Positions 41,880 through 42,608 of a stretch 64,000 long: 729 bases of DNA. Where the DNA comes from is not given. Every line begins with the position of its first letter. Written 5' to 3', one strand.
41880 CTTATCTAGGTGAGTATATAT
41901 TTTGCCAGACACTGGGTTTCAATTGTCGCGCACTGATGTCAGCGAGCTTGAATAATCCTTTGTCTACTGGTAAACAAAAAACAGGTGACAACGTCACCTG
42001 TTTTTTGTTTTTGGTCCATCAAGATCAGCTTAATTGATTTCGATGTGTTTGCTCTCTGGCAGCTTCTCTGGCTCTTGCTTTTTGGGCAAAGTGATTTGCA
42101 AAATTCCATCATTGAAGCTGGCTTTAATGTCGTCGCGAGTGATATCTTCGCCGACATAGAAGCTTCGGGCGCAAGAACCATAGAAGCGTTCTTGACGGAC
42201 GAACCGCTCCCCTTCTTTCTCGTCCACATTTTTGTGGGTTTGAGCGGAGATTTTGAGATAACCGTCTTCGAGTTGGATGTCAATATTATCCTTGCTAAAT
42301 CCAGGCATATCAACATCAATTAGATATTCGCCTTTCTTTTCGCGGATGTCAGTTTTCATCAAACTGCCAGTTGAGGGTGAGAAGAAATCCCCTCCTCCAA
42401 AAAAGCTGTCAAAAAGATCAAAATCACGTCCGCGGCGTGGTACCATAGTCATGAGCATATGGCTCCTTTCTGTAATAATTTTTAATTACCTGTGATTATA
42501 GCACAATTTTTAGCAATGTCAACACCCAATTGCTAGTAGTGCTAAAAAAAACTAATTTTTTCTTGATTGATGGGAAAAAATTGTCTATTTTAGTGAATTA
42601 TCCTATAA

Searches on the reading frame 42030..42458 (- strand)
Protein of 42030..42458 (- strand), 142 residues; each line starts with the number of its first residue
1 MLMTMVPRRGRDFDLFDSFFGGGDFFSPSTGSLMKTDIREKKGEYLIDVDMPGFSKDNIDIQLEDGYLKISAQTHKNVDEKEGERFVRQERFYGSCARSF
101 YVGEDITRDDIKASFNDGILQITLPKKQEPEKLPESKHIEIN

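Call 6: search_protein_families(library=pfam, proteins=[window:42030-42458:-])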
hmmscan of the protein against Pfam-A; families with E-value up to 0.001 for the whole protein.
window:42030-42458:- (142 aa): 2 families
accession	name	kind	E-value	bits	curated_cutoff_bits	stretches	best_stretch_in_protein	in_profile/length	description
PF00011.27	HSP20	-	7.4e-25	87.5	20.8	1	37-142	1-102/102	Hsp20/alpha crystallin family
PF18046.7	FKBP26_C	-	0.00095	19.8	27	0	42-71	4-33/72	FKBP26_C-terminal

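Call 8: find_encoding_contigs(protein=window:42030-42458:-, flank=10000, max_places=10)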
Protein window:42030-42458:- (142 aa): no gene with exactly this product is on record in the collection.
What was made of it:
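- Tried and rejected: Exact look-up of Hsp20: looking up the window's Hsp20 to find the source contig returned nothing (call 8).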

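Call 45: find_homologous_proteins(query=window:42030-42458:-, max_evalue=1e-20)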
Query window:42030-42458:- (142 aa): 270 proteins with E <= 1e-20 among 278 candidates; the best 120 are listed.
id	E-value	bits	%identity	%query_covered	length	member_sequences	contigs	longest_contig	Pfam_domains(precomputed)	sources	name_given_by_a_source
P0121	1.7e-77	276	87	99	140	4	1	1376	PF27746.1,PF00011.28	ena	-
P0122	1.8e-59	218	71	98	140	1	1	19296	PF00011.28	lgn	-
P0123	8.0e-59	216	71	99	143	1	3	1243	PF00011.28,PF17886.8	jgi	-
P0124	1.3e-55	205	63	99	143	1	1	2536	PF27746.1,PF00011.28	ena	-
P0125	1.5e-55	205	61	99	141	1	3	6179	PF00011.28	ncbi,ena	-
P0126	1.6e-54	202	66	97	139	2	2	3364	PF00011.28,PF17886.8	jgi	-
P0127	1.0e-51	193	57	99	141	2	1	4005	PF00011.28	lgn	-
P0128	1.8e-48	182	66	63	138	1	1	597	PF00011.28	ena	-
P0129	1.9e-48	182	57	99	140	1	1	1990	PF00011.28,PF17886.8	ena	-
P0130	2.1e-48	182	66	77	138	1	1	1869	PF00011.28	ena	-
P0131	2.6e-48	182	65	77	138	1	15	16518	PF00011.28,PF17886.8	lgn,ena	-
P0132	2.6e-48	182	67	77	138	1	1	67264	PF00011.28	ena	-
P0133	2.8e-48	182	66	77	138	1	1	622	PF00011.28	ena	-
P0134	3.0e-48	181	65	77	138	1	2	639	PF00011.28,PF17886.8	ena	-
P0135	3.4e-48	181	65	77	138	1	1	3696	PF00011.28,PF17886.8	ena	-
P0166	8.0e-45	170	64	77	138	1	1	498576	PF27746.1,PF00011.28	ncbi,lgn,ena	-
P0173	1.5e-44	169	57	98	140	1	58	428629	PF27746.1,PF00011.28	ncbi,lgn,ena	-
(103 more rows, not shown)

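Call 46: find_encoding_contigs(protein=P0122, flank=10000, max_places=2)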
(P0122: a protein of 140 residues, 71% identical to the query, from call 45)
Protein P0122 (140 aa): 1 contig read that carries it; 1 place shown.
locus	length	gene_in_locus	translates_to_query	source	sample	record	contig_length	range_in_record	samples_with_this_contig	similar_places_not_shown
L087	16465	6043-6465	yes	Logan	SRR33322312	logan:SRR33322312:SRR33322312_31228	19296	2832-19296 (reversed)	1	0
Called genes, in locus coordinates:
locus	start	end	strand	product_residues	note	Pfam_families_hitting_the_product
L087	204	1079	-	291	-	PF00535:Glycos_transf_2, PF13641:Glyco_tranf_2_3, PF13712:Glyco_tranf_2_5 (faint)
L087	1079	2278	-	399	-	PF13439:Glyco_transf_4, PF00534:Glycos_transf_1, PF13692:Glyco_trans_1_4, PF13524:Glyco_trans_1_2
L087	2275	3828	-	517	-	PF02366:PMT (weak), PF13231:PMT_2 (weak)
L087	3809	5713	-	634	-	-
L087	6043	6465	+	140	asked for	PF00011:HSP20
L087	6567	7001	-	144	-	PF00828:Ribosomal_L27A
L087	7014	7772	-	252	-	PF00333:Ribosomal_S5, PF03719:Ribosomal_S5_C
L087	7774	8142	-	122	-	PF00861:Ribosomal_L18p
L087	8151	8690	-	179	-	PF00347:Ribosomal_L6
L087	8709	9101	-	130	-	PF00410:Ribosomal_S8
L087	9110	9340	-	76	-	PF00253:Ribosomal_S14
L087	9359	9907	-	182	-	PF00281:Ribosomal_L5, PF00673:Ribosomal_L5_C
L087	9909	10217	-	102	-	PF00467:KOW, PF17136:ribosomal_L24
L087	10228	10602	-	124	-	PF00238:Ribosomal_L14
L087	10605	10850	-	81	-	PF00366:Ribosomal_S17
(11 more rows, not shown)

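Call 47: find_encoding_contigs(protein=P0125, flank=10000, max_places=2)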
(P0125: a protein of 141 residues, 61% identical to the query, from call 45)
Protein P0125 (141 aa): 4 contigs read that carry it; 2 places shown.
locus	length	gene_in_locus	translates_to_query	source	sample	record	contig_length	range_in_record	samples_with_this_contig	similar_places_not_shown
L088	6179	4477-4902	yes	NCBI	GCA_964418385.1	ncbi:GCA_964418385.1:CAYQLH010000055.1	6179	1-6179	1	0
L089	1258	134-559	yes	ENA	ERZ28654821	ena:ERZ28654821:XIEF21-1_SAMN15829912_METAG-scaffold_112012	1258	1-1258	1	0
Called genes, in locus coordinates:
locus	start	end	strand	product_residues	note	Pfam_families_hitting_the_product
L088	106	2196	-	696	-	PF00899:ThiF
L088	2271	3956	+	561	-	PF00501:AMP-binding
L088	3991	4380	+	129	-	PF00072:Response_reg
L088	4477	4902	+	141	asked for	PF00011:HSP20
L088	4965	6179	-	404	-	?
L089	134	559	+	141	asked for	PF00011:HSP20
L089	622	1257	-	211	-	?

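Call 48: find_encoding_contigs(protein=P0166, flank=10000, max_places=2)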
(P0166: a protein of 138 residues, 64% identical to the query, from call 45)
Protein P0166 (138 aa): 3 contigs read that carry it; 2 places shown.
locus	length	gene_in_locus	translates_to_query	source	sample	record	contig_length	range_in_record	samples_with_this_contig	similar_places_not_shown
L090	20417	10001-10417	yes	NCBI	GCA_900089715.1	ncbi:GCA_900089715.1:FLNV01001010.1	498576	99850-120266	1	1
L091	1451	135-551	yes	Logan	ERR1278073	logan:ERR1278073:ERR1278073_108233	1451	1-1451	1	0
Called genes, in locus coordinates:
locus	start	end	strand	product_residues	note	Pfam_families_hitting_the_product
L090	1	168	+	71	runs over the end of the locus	-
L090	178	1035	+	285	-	PF13248:Zn_ribbon_3 (faint)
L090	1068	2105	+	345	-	PF13248:Zn_ribbon_3 (weak)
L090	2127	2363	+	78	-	-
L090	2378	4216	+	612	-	-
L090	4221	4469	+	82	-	-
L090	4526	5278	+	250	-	-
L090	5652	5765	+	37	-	-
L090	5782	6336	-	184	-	PF12158:DUF3592 (weak)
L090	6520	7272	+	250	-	PF00561:Abhydrolase_1, PF12697:Abhydrolase_6 (weak)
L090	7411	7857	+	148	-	PF00376:MerR, PF13411:MerR_1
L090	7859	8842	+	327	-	PF01738:DLH (weak), PF02129:Peptidase_S15 (weak), PF00561:Abhydrolase_1 (weak)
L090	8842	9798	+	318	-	PF00248:Aldo_ket_red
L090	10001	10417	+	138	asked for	PF27746:Small_heat_shock_put, PF00011:HSP20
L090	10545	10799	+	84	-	-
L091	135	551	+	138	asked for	PF27746:Small_heat_shock_put, PF00011:HSP20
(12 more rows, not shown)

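Call 49: find_encoding_contigs(protein=P0173, flank=10000, max_places=2)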
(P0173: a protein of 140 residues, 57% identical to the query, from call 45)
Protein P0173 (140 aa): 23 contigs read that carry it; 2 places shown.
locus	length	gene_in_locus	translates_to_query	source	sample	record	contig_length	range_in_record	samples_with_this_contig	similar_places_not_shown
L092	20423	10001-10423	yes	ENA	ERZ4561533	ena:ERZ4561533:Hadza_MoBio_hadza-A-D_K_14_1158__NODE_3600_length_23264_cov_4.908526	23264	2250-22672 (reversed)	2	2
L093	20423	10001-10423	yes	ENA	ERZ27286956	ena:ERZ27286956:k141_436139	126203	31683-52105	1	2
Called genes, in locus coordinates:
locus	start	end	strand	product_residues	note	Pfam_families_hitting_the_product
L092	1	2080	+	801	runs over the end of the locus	PF00133:tRNA-synt_1, PF01406:tRNA-synt_1e (faint), PF09334:tRNA-synt_1g, PF13603:tRNA-synt_1_2, PF00133:tRNA-synt_1, PF09334:tRNA-synt_1g (weak), PF08264:Anticodon_1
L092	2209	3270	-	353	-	PF00072:Response_reg, PF13487:HD_5, PF01966:HD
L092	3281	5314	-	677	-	PF00512:HisKA (faint), PF00672:HAMP (weak), PF02518:HATPase_c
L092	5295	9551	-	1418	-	PF00668:Condensation, PF00501:AMP-binding, PF13193:AMP-binding_C (faint), PF00550:PP-binding, PF01370:Epimerase, PF07993:NAD_binding_4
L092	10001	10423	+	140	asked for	PF27746:Small_heat_shock_put (weak), PF00011:HSP20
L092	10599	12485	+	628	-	PF02518:HATPase_c (weak), PF13589:HATPase_c_3, PF00183:HSP90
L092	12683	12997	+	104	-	-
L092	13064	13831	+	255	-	-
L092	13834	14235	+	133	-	-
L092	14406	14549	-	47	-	-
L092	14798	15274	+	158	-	-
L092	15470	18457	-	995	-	PF13361:UvrD_C (weak), PF00580:UvrD-helicase, PF13245:AAA_19, PF13604:AAA_30 (faint), PF01443:Viral_helicase1 (faint), PF13538:UvrD_C_2 (faint), PF01396:Zn_ribbon_Top1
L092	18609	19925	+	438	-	PF08378:NERD, PF00570:HRDC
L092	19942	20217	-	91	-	-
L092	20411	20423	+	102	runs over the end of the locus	PF20403:DUF6693 (faint), PF05987:DUF898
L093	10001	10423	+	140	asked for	PF27746:Small_heat_shock_put (weak), PF00011:HSP20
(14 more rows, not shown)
